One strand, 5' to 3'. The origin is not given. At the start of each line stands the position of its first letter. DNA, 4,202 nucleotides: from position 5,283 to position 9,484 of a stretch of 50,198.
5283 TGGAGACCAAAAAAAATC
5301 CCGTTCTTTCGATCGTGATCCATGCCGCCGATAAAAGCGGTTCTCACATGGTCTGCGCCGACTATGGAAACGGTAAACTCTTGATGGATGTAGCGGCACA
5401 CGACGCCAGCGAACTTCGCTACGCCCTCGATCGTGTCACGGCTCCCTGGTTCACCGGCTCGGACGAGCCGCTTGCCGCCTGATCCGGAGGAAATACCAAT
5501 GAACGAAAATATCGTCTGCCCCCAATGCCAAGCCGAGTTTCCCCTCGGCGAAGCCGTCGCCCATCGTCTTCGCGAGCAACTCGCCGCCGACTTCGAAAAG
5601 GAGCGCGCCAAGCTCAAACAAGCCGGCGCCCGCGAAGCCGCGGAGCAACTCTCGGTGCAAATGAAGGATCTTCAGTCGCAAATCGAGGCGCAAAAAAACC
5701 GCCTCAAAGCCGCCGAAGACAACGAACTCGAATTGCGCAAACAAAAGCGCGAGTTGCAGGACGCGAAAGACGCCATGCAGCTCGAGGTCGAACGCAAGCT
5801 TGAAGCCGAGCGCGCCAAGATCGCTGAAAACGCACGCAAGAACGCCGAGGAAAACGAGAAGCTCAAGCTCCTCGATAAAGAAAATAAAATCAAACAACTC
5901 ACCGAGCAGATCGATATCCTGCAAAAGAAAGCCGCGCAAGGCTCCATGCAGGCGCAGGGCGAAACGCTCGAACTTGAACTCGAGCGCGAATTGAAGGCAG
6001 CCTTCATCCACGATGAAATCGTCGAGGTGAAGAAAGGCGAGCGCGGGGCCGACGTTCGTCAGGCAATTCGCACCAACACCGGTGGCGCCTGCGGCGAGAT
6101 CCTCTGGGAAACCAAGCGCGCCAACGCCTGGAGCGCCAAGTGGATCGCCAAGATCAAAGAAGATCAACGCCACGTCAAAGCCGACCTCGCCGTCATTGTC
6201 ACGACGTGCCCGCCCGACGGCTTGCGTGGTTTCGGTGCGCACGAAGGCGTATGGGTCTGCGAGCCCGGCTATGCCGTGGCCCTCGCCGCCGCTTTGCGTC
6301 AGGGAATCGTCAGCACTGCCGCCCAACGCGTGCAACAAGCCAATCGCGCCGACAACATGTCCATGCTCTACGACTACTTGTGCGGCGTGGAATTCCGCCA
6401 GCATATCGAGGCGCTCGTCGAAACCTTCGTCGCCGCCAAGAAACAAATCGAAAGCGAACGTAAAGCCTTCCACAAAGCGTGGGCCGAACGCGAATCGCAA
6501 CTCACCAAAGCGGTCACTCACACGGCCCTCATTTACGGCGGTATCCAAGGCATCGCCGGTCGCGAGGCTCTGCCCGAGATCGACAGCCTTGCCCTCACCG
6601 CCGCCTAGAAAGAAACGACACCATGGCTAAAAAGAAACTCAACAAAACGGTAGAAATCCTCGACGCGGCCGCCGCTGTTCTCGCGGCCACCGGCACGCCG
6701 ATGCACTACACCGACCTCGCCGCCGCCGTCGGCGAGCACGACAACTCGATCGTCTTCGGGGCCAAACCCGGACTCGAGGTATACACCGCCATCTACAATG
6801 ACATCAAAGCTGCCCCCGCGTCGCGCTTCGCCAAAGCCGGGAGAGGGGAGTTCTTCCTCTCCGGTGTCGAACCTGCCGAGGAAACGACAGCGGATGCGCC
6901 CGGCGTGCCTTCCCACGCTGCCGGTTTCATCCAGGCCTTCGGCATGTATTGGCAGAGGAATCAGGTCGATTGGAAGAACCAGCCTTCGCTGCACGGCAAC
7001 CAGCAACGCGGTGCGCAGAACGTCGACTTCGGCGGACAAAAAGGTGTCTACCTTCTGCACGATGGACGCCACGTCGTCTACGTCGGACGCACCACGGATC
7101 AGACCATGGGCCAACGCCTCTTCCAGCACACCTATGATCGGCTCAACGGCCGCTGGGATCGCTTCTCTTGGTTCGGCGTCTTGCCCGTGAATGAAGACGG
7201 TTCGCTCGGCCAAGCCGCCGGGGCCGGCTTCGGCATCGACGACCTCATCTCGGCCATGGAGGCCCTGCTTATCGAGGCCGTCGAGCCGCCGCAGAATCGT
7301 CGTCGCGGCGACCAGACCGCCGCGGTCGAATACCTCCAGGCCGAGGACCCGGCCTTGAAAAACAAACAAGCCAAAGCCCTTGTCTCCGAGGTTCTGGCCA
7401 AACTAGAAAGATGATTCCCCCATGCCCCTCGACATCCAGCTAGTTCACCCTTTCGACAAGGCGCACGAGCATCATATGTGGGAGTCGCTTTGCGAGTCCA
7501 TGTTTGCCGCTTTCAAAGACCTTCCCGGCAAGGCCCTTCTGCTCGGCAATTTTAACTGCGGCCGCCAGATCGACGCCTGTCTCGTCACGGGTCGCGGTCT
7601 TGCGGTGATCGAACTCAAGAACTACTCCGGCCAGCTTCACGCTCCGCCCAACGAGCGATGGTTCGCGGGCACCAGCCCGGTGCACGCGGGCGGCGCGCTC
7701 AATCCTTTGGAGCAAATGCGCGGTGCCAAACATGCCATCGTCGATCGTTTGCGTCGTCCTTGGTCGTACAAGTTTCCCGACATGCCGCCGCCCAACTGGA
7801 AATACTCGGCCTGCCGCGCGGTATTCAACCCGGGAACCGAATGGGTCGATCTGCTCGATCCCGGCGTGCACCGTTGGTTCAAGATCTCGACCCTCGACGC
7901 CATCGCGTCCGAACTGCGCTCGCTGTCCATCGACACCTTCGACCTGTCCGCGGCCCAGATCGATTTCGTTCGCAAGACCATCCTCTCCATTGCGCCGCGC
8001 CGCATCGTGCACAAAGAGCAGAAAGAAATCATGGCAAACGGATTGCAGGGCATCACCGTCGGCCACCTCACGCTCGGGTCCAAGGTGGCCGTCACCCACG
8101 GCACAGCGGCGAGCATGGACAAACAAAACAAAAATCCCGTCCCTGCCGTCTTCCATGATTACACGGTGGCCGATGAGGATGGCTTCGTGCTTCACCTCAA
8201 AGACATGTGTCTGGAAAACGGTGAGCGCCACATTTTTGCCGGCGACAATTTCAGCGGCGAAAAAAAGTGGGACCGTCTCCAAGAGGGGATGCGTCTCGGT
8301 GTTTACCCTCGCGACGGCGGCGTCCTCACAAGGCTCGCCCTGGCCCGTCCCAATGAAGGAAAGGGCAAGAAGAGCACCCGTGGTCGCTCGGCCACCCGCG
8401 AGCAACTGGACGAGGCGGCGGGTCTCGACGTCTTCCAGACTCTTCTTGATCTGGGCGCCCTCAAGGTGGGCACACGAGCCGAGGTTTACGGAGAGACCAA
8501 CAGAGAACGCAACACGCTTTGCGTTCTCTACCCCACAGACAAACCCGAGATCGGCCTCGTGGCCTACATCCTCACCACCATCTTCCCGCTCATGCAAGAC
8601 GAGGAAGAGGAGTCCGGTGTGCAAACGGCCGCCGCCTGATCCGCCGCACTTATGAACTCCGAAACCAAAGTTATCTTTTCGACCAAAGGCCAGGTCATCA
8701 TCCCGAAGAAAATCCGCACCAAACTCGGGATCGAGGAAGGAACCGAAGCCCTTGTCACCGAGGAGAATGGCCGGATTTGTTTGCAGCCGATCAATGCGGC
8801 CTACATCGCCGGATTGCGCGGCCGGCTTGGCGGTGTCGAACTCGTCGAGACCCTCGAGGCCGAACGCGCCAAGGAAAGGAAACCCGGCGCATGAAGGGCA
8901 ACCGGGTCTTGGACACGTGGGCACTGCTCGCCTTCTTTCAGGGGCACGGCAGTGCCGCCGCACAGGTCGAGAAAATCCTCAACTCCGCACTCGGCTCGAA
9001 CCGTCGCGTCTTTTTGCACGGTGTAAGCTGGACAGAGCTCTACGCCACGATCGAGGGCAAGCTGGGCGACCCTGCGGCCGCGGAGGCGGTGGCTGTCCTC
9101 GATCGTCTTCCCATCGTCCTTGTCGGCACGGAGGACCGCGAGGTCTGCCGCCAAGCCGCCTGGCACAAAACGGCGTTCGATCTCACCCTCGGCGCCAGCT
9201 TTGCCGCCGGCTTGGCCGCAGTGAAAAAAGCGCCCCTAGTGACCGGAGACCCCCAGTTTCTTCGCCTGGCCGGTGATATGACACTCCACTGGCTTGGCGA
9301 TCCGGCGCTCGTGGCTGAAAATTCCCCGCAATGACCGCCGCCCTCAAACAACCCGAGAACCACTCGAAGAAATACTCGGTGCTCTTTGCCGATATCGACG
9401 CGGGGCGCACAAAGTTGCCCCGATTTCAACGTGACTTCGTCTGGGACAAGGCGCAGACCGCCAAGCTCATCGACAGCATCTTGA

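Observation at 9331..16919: Candidate uncharacterised modification-linked system: DUF262/DUF1524 nuclease, RNAP-mimic, small wH protein, GHKL/MORC-like ATPase and Dcm, translationally coupled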

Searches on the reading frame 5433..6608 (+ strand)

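Call 41: search_protein_families(library=pfam, proteins=[window:5433-6608:+], max_evalue=0.001)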
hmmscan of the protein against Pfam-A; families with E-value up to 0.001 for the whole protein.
window:5433-6608:+ (391 aa): 1 family
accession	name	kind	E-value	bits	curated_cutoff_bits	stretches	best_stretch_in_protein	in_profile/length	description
PF09903.14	DUF2130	-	7.2e-60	202.9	26.7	1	143-389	2-253/255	Uncharacterized protein conserved in bacteria (DUF2130)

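Call 43: search_protein_families(library=padloc, proteins=[window:5433-6608:+], max_evalue=0.001)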
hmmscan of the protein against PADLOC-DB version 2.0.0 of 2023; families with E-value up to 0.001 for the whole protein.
window:5433-6608:+ (391 aa): 1 family
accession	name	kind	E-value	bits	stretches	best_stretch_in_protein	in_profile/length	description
PDLC03859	LmuB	-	2.8e-05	21.5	1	24-168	328-466/611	-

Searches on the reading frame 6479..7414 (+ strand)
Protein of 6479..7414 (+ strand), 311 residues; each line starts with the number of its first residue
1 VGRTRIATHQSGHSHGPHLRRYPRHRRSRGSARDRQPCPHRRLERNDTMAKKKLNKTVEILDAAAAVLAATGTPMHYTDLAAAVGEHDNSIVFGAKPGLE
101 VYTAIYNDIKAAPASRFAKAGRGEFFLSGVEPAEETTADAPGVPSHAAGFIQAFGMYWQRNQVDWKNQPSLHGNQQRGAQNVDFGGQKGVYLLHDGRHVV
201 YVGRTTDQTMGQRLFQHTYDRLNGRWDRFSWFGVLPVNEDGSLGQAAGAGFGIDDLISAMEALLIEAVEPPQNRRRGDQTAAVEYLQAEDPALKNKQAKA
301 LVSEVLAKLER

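Call 41: search_protein_families(library=pfam, proteins=[window:6479-7414:+], max_evalue=0.001)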
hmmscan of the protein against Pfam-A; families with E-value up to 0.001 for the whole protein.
window:6479-7414:+ (311 aa): 1 family
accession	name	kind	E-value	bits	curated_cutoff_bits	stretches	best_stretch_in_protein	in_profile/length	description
PF05066.19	HARE-HTH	-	3e-06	28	25.9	1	61-128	4-69/71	HB1, ASXL, restriction endonuclease HTH domain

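Call 43: search_protein_families(library=padloc, proteins=[window:6479-7414:+], max_evalue=0.001)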
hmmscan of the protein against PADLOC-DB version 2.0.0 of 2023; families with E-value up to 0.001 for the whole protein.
window:6479-7414:+ (311 aa): 0 families

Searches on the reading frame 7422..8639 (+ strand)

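Call 41: search_protein_families(library=pfam, proteins=[window:7422-8639:+], max_evalue=0.001)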
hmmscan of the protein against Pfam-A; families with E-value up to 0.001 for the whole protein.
window:7422-8639:+ (405 aa): 1 family
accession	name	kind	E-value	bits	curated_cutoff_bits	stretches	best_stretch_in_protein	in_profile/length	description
PF08378.17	NERD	-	7e-10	39.8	22.1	1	25-110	6-95/111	Nuclease-related domain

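Call 43: search_protein_families(library=padloc, proteins=[window:7422-8639:+], max_evalue=0.001)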
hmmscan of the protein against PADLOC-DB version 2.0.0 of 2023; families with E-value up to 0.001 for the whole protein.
window:7422-8639:+ (405 aa): 3 families
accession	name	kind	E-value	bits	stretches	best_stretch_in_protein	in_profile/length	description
PDLC04469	PDC-M16A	-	6.3e-21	72.3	1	8-203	8-201/892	-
PDLC04474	PDC-M16A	-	9.5e-20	68.6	1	9-185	9-185/917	-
PDLC04470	PDC-M16A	-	2.9e-06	23.7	1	47-173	47-168/895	-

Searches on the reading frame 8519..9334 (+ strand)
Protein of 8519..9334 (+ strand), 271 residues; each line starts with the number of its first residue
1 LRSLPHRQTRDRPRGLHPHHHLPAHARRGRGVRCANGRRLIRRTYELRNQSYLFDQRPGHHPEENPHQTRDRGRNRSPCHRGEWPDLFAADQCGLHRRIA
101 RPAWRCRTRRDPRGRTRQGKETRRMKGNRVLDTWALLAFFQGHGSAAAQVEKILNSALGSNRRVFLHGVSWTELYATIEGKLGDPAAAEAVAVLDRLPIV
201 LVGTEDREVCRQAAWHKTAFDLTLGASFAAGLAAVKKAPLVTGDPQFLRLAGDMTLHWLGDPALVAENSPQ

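Call 41: search_protein_families(library=pfam, proteins=[window:8519-9334:+], max_evalue=0.001)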
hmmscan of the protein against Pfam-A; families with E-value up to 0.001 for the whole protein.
window:8519-9334:+ (271 aa): 1 family
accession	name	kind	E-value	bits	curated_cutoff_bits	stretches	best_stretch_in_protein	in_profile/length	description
PF01850.27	PIN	-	3.5e-09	37.7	23.6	1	130-251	2-118/120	PIN domain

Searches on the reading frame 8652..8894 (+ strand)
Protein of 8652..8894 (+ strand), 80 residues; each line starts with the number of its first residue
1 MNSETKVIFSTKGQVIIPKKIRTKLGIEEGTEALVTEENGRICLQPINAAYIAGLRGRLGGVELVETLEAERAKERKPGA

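Call 41: search_protein_families(library=pfam, proteins=[window:8652-8894:+], max_evalue=0.001)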
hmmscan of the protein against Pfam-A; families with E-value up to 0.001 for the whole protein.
window:8652-8894:+ (80 aa): 1 family
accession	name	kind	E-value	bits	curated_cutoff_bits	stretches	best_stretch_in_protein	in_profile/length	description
PF04014.23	MazE_antitoxin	-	6.2e-09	36.1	24.7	1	12-48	7-44/48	Antidote-toxin recognition MazE, bacterial antitoxin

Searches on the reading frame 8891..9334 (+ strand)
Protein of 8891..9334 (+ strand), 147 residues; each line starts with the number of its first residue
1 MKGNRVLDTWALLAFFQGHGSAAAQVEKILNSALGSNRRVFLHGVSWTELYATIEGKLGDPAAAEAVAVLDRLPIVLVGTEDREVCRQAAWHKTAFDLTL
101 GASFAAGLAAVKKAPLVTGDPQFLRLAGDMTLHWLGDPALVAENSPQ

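Call 43: search_protein_families(library=padloc, proteins=[window:8891-9334:+], max_evalue=0.001)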
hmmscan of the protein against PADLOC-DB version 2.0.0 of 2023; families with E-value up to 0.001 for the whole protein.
window:8891-9334:+ (147 aa): 0 families
